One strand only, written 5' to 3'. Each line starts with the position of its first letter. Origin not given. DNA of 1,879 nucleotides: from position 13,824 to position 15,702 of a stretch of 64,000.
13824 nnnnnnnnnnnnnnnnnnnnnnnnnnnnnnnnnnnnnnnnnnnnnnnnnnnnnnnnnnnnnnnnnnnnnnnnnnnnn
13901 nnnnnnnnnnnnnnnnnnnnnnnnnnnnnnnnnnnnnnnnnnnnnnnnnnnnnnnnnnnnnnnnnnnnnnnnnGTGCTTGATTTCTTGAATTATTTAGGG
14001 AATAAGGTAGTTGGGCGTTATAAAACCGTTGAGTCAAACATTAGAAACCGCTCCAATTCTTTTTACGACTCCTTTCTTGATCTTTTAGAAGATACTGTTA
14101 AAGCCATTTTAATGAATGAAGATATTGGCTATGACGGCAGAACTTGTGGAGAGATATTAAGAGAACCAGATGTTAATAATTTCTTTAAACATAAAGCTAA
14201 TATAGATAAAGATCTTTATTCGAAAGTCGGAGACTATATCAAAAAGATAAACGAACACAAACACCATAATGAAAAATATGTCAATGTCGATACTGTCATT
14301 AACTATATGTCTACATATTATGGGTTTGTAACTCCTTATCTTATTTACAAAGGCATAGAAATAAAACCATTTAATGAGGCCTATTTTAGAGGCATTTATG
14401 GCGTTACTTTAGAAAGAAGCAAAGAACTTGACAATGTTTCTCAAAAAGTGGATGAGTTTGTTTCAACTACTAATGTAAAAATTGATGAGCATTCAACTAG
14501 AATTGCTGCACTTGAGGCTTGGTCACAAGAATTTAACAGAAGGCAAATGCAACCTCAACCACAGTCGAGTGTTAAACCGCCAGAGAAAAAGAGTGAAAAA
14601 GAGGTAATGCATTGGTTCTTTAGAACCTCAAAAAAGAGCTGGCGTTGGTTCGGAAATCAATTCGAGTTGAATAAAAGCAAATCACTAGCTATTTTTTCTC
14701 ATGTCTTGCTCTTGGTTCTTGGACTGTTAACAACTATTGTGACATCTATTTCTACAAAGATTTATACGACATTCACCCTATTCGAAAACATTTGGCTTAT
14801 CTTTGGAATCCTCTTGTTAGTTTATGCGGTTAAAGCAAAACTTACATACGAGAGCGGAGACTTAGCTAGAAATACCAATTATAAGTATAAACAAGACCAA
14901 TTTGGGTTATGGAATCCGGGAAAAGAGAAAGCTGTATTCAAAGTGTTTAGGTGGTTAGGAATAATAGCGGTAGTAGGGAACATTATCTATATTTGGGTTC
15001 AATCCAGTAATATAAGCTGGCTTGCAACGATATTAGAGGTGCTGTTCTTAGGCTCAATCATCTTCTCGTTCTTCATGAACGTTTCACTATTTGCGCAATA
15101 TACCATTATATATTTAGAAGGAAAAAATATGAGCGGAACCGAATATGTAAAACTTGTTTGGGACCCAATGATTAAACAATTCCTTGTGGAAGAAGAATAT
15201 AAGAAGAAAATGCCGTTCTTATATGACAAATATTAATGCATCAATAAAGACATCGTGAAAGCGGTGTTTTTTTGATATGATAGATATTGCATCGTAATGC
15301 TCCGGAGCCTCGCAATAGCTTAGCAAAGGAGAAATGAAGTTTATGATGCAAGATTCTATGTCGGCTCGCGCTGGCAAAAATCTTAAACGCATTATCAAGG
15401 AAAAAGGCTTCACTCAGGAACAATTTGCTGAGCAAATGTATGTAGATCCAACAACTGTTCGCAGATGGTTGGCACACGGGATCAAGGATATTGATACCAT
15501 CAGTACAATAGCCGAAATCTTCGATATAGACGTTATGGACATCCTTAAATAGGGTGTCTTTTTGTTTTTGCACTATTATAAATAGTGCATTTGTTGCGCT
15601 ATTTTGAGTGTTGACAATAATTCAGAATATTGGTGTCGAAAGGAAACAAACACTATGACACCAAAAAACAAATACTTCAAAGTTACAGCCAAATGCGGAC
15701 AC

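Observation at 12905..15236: HEPN-like (RNxxxH) protein translationally coupled to a membrane protein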

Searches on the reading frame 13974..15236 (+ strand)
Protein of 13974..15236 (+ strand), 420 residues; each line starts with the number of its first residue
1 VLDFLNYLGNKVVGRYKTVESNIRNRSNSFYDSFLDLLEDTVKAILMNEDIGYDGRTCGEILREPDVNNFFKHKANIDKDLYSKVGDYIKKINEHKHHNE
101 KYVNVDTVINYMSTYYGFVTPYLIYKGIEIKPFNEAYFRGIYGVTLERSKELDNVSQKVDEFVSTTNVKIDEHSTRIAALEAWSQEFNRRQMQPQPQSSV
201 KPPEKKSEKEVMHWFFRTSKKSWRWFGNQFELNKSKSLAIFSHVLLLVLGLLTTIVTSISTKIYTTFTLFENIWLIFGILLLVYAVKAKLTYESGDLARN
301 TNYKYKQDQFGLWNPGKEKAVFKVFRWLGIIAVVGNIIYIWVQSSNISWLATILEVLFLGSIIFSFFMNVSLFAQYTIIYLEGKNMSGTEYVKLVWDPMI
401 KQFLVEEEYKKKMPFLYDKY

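Call 6: search_protein_families(library=pfam, proteins=[window:13974-15236:+], max_evalue=1)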
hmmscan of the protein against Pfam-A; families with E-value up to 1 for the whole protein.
window:13974-15236:+ (420 aa): 3 families
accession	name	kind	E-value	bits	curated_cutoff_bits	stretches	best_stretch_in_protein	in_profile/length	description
PF11833.13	CPP1-like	-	0.095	12.8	28.4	1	185-289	39-136/196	Protein CHAPERONE-LIKE PROTEIN OF POR1-like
PF00611.28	FCH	-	0.14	13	27.8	0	66-104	18-57/78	Fes/CIP4, and EFC/F-BAR homology domain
PF04505.17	CD225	-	0.44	11.1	27.1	1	268-298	13-41/68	Interferon-induced transmembrane protein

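Call 7: search_protein_families(library=padloc, proteins=[window:13974-15236:+], max_evalue=1)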
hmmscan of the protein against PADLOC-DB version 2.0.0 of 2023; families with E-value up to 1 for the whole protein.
window:13974-15236:+ (420 aa): 0 families

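Call 8: search_protein_families(library=phrogs, proteins=[window:13974-15236:+], max_evalue=1)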
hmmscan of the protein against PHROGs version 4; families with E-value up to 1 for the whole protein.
window:13974-15236:+ (420 aa): 3 families
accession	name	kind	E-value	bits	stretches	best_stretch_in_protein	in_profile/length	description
phrog_36020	-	unknown function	0.013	16.4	1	76-188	56-161/176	-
phrog_18362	-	unknown function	0.19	13.1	1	138-183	39-85/119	-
phrog_3555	-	unknown function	0.56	11.6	0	137-177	14-54/76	-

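Call 18: find_homologous_proteins(query=window:13977-15233:+, max_evalue=0.001)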
Query window:13977-15233:+ (419 aa): 114 proteins with E <= 0.001 among 4019 candidates.
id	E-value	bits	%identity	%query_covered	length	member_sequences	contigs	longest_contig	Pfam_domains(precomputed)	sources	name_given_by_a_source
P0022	2.2e-260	882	93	100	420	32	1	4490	-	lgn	-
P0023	4.2e-241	818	84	100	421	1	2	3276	-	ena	-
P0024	1.5e-237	806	82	100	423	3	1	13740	-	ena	-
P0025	3.0e-230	782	82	97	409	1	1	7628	-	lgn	-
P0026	3.3e-223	759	77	99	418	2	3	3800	-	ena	-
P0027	5.1e-222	755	78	99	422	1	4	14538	-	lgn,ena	-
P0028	4.3e-220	749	74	100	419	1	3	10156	-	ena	-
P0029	1.1e-219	748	75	100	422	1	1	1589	-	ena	-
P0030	6.6e-217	738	75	99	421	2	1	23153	-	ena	-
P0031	9.5e-217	738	75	100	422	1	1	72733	-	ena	-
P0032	1.4e-216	737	75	99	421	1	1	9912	-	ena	-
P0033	6.8e-216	735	74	99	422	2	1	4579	-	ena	-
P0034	2.1e-209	714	93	82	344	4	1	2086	-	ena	-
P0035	1.1e-204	698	72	99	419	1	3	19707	-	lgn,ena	-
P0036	6.0e-202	689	71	100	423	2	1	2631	-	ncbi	-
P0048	1.2e-72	263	36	98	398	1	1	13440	-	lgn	-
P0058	2.3e-69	252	47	67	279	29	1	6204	-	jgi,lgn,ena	-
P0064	1.4e-66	243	34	98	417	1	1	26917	-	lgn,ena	-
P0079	1.0e-49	188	31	97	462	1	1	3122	-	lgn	-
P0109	6.5e-28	116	44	35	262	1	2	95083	-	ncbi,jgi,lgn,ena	-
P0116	1.2e-26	112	44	33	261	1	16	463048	-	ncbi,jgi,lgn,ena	-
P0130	6.2e-26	109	47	31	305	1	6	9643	PF14355.13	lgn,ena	-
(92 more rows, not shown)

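Call 22: search_protein_families(library=pfam, proteins=[P0130, P0116, P0109, P0079, P0048, P0064, P0058], max_evalue=1)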
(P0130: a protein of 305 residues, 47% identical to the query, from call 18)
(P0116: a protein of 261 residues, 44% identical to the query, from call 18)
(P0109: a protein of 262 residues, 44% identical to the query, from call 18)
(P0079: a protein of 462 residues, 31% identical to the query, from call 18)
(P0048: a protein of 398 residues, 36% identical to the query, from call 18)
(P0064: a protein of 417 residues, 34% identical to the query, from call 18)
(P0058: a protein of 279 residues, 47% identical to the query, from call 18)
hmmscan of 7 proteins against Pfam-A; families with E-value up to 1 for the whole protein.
P0130 (305 aa): 3 families
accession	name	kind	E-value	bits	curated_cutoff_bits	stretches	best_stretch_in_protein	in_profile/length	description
PF10256.14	Erf4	-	0.024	15.1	29.3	0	215-292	31-113/116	Golgin subfamily A member 7/ERF4 family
PF03937.21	Sdh5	-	0.31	11.4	27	1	166-192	26-52/76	Flavinator of succinate dehydrogenase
PF19111.5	DUF5798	-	0.89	10.2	27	0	199-242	20-62/89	Family of unknown function (DUF5798)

P0116 (261 aa): 5 families
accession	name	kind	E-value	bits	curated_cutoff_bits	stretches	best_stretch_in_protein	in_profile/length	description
PF15177.11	IL28A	-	0.022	15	27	1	158-234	21-101/157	Interleukin-28A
PF03938.19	OmpH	-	0.025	15.2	32.4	1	122-231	4-104/141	Outer membrane protein (OmpH-like)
PF18585.7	zf-CCCH_6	-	0.19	12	26.7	0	150-172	23-45/53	Chromatin remodeling factor Mit1 C-terminal Zn finger 2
PF21733.3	Death_3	-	0.35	11.4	27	0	198-228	71-101/106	Death domain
PF04880.18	NUDE_C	-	0.52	11.2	30.9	1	139-163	25-47/177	NUDE protein, C-terminal conserved region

P0109 (262 aa): 1 family
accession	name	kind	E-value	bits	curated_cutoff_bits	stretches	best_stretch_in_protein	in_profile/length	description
PF15967.10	Nucleoporin_FG2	-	0.45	9.3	32.3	0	134-212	347-422/604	Nucleoporin FG repeated region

P0079 (462 aa): 1 family
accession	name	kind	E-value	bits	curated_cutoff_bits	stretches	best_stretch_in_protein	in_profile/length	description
PF05221.23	AdoHcyase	-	0.019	14.5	25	1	169-280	144-221/299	S-adenosyl-L-homocysteine hydrolase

P0048 (398 aa): 3 families
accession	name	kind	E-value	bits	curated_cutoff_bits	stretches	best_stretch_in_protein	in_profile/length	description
PF00386.27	C1q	-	0.037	14.7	23.7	1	103-161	12-70/127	C1q domain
PF16166.10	TIC20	-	0.33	11.2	28.6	0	219-262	118-161/181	Chloroplast import apparatus Tic20-like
PF03772.21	Competence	-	0.49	10.1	23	0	304-352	174-221/270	Competence protein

P0064 (417 aa): 4 families
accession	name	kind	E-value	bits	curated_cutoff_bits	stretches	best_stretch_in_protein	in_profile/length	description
PF20667.3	Sec10_N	-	0.0044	17.6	27.4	1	150-187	53-90/118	Exocyst complex component Sec10, N-terminal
PF20990.2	DUF2207_C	-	0.08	13.1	33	0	160-275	65-176/247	Predicted membrane protein (DUF2207) C-terminal domain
PF17001.10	T3SS_basalb_I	-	0.084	13.8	32.4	0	3-61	18-77/94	Type III secretion basal body protein I, YscI, HrpB, PscI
PF11026.13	DUF2721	-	0.27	11.6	28.3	1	318-372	57-120/129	Protein of unknown function (DUF2721)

P0058 (279 aa): 3 families
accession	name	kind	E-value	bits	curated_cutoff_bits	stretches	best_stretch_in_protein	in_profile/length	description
PF04893.22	Yip1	-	0.071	13.4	28.6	1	84-143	85-137/173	Yip1 domain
PF04201.20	TPD52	-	0.097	13.4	25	1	38-98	12-73/108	Tumour protein D52 family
PF03203.19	MerC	-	0.47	11.5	27.6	1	184-232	38-85/108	MerC mercury resistance protein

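Call 49: search_protein_families(library=ncbifam, proteins=[window:13974-15233:+, P0116], max_evalue=1)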
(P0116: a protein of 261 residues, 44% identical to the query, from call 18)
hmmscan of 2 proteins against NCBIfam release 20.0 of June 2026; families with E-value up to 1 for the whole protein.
window:13974-15233:+ (420 aa): 0 families

P0116 (261 aa): 1 family
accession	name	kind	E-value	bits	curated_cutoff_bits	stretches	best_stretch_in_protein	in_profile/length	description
NF049857.1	InaC_CT813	equivalog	0.13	12.1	200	1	134-232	113-210/241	inclusion membrane protein InaC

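Call 51: find_encoding_contigs(protein=P0116, flank=8000, max_places=4)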
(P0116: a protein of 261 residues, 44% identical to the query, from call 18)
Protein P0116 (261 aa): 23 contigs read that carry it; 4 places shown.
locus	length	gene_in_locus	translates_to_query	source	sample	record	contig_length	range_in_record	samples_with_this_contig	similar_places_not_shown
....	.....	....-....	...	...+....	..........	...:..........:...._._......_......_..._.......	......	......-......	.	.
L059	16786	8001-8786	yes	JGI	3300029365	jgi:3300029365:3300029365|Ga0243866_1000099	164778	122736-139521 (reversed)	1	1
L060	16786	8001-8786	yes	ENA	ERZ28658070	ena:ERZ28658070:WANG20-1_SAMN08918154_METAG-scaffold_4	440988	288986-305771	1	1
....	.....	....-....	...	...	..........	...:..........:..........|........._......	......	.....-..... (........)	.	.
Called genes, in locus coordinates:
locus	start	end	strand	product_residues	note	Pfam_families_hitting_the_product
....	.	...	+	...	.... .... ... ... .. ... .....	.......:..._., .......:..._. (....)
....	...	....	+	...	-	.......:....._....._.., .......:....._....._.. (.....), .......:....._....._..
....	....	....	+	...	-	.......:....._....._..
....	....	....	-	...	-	-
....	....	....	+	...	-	-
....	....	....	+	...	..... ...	-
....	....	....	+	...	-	-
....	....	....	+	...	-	-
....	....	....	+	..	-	-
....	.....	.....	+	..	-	-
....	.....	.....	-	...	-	-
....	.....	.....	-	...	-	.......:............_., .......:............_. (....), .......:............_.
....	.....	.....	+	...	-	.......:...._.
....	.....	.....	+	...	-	-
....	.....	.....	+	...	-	-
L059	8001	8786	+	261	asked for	-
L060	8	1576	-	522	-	PF03235:GmrSD_N, PF07510:GmrSD_C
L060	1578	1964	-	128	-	-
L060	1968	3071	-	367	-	PF02086:MethyltransfD12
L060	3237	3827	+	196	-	PF00239:Resolvase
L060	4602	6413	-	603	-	-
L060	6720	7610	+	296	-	-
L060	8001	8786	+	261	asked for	-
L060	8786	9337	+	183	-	-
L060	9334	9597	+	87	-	-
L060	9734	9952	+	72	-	-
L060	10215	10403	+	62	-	-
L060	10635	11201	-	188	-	PF00239:Resolvase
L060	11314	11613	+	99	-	-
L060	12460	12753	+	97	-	PF03235:GmrSD_N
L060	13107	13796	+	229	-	PF10544:T5orf172, PF13455:MUG113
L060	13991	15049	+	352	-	-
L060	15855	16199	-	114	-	-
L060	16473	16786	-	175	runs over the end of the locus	PF13302:Acetyltransf_3, PF13420:Acetyltransf_4 (weak), PF00583:Acetyltransf_1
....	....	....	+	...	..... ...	-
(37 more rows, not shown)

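Call 52: find_encoding_contigs(protein=P0031, flank=8000, max_places=2)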
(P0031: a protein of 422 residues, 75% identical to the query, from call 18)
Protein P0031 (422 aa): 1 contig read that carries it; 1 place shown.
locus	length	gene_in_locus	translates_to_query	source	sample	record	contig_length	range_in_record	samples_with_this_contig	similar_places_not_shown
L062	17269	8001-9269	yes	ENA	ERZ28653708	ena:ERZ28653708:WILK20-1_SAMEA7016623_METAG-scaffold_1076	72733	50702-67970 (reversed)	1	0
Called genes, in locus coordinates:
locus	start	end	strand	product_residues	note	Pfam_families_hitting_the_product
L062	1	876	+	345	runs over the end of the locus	PF02661:Fic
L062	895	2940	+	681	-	PF00009:GTP_EFTU, PF03144:GTP_EFTU_D2 (weak), PF22042:EF-G_D2, PF14492:EFG_III, PF03764:EFG_IV, PF00679:EFG_C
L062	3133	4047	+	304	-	PF00149:Metallophos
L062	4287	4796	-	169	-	-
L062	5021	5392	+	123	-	-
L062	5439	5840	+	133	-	PF01957:NfeD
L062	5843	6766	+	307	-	PF01145:Band_7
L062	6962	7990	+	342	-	PF14022:DUF4238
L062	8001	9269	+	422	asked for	-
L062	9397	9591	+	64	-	PF12844:HTH_19 (faint), PF13443:HTH_26 (weak), PF01381:HTH_3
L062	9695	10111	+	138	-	-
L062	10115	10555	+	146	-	PF13353:Fer4_12, PF04055:Radical_SAM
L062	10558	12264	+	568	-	PF13597:NRDD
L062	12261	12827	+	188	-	PF12850:Metallophos_2 (faint)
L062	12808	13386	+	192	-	PF01712:dNK (weak), PF02223:Thymidylate_kin, PF13238:AAA_18, PF13207:AAA_17 (faint)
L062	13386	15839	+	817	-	PF13306:LRR_5, PF01555:N6_N4_Mtase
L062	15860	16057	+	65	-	-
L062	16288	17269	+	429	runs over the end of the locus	PF09903:DUF2130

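Call 86: search_dna_similar(query=window:13974-15233:+, collection=phages, mode=protein, max_evalue=0.001, max_rows=15)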
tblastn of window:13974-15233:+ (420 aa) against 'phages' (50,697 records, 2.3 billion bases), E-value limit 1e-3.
Records with a match: 1; places in all: 1; records where one place covers at least 80% of the query: 0.
Best place of each record, by identity: <60% 1.
By first word of the organism name: phage 1.
By host as written in the record: - 1.
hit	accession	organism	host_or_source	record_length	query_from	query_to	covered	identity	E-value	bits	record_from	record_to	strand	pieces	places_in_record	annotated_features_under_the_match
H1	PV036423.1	phage NatCom_17901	human feces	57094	1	134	32%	40.9%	1e-16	88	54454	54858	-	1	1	hypothetical protein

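Call 88: get_annotated_region(hit=H1, flank=5000)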
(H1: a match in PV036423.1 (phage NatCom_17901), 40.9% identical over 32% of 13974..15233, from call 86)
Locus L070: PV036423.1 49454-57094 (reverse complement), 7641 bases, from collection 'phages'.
description: Phage NatCom_17901, complete genome.
organism: phage NatCom_17901 (NCBI taxid 3403543)
taxonomy: Viruses; Duplodnaviria; Heunggongvirae; Uroviricota; Caudoviricetes; Ca. Heliusvirales
host: -; source: human feces; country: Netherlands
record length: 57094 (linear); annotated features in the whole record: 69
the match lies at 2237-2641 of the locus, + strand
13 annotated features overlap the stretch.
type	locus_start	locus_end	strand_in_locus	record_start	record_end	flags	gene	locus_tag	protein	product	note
CDS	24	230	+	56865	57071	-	-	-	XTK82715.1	hypothetical protein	-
CDS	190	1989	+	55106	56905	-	-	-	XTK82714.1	hypothetical protein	-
CDS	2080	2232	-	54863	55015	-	-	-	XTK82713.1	hypothetical protein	-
CDS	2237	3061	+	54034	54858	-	-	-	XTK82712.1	hypothetical protein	-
CDS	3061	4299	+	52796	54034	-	-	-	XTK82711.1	hypothetical protein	-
CDS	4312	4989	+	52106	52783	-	-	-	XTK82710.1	hypothetical protein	-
CDS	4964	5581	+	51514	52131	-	-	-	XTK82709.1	hypothetical protein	-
CDS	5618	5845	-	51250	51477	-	-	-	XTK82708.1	hypothetical protein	-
CDS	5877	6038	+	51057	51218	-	-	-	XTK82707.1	hypothetical protein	-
CDS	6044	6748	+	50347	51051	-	-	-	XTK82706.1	hypothetical protein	-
CDS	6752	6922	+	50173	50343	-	-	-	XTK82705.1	hypothetical protein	-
CDS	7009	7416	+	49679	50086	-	-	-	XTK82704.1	hypothetical protein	-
CDS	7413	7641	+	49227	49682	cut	-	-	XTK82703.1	anaerobic ribonucleotide reductase small subunit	-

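Call 89: search_dna_similar(query=window:13974-15233:+, collection=plasmids, mode=protein, max_evalue=0.001, max_rows=15)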
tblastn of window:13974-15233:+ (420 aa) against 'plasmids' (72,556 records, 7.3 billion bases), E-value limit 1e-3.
No match.

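Call 95: search_protein_families(library=pfam, proteins=[L062:6962-7987:+, L070:190-1986:+, L070:3061-4296:+], max_evalue=0.01)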
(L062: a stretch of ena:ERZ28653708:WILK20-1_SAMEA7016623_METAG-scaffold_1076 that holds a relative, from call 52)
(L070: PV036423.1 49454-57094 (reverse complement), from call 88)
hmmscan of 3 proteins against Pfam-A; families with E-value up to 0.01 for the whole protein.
L062:6962-7987:+ (342 aa): 1 family
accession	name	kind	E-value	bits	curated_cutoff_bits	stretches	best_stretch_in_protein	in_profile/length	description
PF14022.11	DUF4238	-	6.7e-36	124.6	27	1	7-308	1-278/281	Protein of unknown function (DUF4238)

L070:190-1986:+ (599 aa): 3 families
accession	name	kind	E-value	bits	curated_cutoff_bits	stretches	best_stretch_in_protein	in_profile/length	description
PF00239.26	Resolvase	-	1.9e-34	119.3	23.3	1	28-177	1-145/145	Resolvase, N terminal domain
PF07508.19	Recombinase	-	2.3e-16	60.3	21.1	1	200-304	2-99/102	Recombinase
PF13408.12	Zn_ribbon_recom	-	9.1e-09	36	25.3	1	317-374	2-53/58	Recombinase zinc beta ribbon domain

L070:3061-4296:+ (412 aa): 0 families

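Call 111: search_protein_families(library=padloc, proteins=[L062:6962-7987:+, P0116], max_evalue=0.01)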
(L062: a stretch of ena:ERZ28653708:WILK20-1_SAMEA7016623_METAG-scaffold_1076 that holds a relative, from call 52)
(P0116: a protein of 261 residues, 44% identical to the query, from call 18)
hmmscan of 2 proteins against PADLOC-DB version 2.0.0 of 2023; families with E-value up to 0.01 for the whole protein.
L062:6962-7987:+ (342 aa): 0 families

P0116 (261 aa): 0 families

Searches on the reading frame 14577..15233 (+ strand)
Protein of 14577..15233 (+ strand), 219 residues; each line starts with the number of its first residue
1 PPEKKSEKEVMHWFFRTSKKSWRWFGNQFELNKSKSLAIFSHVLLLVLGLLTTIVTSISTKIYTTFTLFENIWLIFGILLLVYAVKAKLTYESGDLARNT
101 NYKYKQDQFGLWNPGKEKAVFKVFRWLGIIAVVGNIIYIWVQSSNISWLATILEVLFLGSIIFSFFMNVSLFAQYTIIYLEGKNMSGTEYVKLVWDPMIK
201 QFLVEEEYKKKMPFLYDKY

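Call 85: search_solved_structures(query=A5, max_evalue=10)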
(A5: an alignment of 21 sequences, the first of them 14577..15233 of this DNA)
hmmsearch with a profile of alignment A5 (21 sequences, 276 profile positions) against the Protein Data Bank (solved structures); distinct sequences matched with E-value up to 10: 32.
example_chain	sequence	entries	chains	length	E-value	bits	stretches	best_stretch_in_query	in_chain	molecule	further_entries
7o97_A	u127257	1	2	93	0.14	14.3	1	13-66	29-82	hypothetical protein UY81_C0065G0003 from Candidatus Giovannonibacteria bacterium converte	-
8f3b_A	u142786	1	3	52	0.15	14.2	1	5-48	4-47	IQN22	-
3n4x_A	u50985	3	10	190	0.16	14.1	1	5-71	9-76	Monopolin complex subunit CSM1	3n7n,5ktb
2r3c_A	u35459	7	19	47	0.25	13.5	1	5-46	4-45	gp41 N-peptide | IQN17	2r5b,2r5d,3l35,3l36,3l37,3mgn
1czq_A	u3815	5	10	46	0.28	13.3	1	5-46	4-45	FUSION PROTEIN BETWEEN THE HYDROPHOBIC POCKET OF HIV GP41 AND GCN4-PIQI | FUSION PROTEIN BETWEEN THE HYDROPHOBIC POCKET OF HIV GP41 AND GENERAL CONTROL PROTEIN 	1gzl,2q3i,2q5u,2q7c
8f3a_A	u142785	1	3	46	0.29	13.3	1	5-46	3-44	IQN17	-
6psa_A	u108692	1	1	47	0.29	13.3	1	5-46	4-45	IQN17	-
8vwe_C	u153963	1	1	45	0.32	13.1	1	5-46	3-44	Transmembrane protein gp41 IQN17 peptide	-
4r0r_A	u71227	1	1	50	0.38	12.9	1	21-56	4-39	eboIZN21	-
6cg8_A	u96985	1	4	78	0.49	12.5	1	5-57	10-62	UPF0335 protein B7Z12_12435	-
6inr_A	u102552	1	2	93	0.69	12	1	20-70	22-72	Putative effector, AYWB SAP54-like protein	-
6jyk_A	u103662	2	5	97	0.83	11.8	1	5-57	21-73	UPF0335 protein CCNA_03428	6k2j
6k5x_A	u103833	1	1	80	0.85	11.7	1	5-55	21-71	UPF0335 protein CCNA_03428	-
7wu7_6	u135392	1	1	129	0.86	11.7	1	6-52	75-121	Prefoldin subunit 6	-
5xau_C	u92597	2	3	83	0.9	11.7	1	20-68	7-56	Laminin subunit gamma-1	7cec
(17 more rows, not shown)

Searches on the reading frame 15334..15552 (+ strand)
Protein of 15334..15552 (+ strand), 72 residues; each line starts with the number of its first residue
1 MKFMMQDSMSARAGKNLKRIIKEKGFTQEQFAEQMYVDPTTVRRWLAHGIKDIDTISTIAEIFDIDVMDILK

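Call 6: search_protein_families(library=pfam, proteins=[window:15334-15552:+], max_evalue=1)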
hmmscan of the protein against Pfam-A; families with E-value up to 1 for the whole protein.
window:15334-15552:+ (72 aa): 21 families
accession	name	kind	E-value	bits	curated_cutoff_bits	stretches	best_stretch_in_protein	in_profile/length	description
PF01381.28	HTH_3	-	1.1e-07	32.2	23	1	17-67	1-52/55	Helix-turn-helix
PF13443.12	HTH_26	-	1.2e-06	29.1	22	1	16-72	1-59/63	Cro/C1-type HTH DNA-binding domain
PF12844.13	HTH_19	-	7.1e-05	23.1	30.2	1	14-65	1-53/64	Helix-turn-helix domain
PF19361.4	DUF5937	-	0.0003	20.5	27.1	1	15-54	128-167/267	Family of unknown function (DUF5937)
PF08281.18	Sigma70_r4_2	-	0.0022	18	25.7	1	24-52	25-53/54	Sigma-70, region 4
PF13542.12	HTH_Tnp_ISL3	-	0.0029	17.5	27.4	1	25-48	27-49/51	Helix-turn-helix domain of transposase family ISL3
PF22233.2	PhyR_sigma-like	-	0.003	17.8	27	1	25-54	19-48/50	Response regulator PhyR, sigma-like domain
PF13518.12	HTH_28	-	0.0092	16.5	25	1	24-46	11-33/52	Helix-turn-helix domain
PF13384.12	HTH_23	-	0.016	15.5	24.6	1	23-47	16-39/50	Homeodomain-like domain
PF01476.26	LysM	-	0.033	14.6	20.9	1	50-71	3-24/43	LysM domain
PF20432.4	Xre-like-HTH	-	0.065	14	25.8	1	20-48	18-45/63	Antitoxin Xre-like helix-turn-helix domain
PF13560.12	HTH_31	-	0.068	13.9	27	1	17-47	6-36/64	Helix-turn-helix domain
PF23473.1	LysM3_LYK4_5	-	0.069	13.7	29.3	1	50-71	7-28/48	LYK4/5 LysM3 domain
PF08279.18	HTH_11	-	0.07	13.5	25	1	17-44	6-34/55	HTH domain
PF01047.28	MarR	-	0.07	13.5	24.6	1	19-47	11-39/59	MarR family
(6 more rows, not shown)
